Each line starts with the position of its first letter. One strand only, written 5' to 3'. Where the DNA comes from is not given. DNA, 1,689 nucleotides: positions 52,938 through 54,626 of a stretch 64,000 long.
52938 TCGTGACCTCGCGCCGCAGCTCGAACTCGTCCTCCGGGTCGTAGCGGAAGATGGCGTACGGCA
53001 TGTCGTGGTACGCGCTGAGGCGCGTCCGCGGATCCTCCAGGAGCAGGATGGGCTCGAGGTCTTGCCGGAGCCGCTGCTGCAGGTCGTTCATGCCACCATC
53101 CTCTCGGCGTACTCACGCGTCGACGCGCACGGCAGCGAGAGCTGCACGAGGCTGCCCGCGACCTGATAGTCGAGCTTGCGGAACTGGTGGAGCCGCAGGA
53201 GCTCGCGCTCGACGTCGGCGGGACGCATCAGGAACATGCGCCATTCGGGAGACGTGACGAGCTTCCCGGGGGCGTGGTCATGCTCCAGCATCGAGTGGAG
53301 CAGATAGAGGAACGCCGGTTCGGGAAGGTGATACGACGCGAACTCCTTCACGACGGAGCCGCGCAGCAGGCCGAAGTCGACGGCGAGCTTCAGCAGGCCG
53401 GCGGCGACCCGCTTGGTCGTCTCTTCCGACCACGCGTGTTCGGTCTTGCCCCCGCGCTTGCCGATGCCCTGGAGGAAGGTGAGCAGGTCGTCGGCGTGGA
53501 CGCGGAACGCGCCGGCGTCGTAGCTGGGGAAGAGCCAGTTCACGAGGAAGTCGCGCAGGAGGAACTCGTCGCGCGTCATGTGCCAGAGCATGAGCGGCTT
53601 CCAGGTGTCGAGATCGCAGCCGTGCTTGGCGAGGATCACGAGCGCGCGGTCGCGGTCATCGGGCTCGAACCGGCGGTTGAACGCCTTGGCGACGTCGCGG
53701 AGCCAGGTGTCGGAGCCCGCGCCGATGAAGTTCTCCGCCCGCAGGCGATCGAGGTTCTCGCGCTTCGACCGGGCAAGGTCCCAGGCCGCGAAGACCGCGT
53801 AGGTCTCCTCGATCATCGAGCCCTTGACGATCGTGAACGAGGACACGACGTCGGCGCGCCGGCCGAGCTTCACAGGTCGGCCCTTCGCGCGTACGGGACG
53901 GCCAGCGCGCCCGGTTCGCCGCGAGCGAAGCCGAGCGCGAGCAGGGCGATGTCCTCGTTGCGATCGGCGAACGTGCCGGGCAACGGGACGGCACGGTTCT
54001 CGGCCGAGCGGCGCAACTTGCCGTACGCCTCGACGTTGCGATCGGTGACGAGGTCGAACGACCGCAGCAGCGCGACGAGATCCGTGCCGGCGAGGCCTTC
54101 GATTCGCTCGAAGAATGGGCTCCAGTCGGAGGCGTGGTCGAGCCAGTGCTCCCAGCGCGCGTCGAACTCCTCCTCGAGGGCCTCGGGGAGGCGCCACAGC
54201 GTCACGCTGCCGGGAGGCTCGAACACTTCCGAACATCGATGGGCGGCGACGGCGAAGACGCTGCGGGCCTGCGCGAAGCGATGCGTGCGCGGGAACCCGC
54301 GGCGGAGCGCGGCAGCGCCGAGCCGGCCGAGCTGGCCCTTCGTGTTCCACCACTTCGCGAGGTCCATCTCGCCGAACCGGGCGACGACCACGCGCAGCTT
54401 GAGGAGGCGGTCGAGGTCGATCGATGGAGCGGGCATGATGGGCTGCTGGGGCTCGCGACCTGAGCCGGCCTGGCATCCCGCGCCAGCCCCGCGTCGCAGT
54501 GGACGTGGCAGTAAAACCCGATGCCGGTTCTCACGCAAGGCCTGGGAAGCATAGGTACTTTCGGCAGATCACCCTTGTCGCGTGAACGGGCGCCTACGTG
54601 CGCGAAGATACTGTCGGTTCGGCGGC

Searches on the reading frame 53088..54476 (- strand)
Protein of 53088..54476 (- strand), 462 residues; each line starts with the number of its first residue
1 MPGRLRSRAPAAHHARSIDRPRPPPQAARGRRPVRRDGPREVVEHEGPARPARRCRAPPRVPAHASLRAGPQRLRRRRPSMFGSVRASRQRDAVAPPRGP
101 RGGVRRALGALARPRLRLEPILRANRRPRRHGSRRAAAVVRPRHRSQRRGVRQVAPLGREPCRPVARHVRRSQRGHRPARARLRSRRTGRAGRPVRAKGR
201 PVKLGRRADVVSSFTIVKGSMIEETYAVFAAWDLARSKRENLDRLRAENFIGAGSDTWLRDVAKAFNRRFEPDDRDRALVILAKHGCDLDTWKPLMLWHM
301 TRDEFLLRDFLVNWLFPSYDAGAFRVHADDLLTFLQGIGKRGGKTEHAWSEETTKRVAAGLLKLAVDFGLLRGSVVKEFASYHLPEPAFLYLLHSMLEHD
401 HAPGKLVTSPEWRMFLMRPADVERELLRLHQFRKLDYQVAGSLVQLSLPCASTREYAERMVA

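Call 12: search_protein_families(library=padloc, proteins=[window:53088-54476:-], max_evalue=0.00001)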
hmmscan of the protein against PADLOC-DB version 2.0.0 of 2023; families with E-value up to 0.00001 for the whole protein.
window:53088-54476:- (462 aa): 3 families
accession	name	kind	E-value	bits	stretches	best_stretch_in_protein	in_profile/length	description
PDLC02454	BrxA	-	6.7e-111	367.6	1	207-462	6-264/264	BrxA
PDLC02445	BrxA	-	4.4e-26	90.2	1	220-456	16-255/262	BrxA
PDLC02458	BrxA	-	6.7e-07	27.1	1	289-427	86-219/258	BrxA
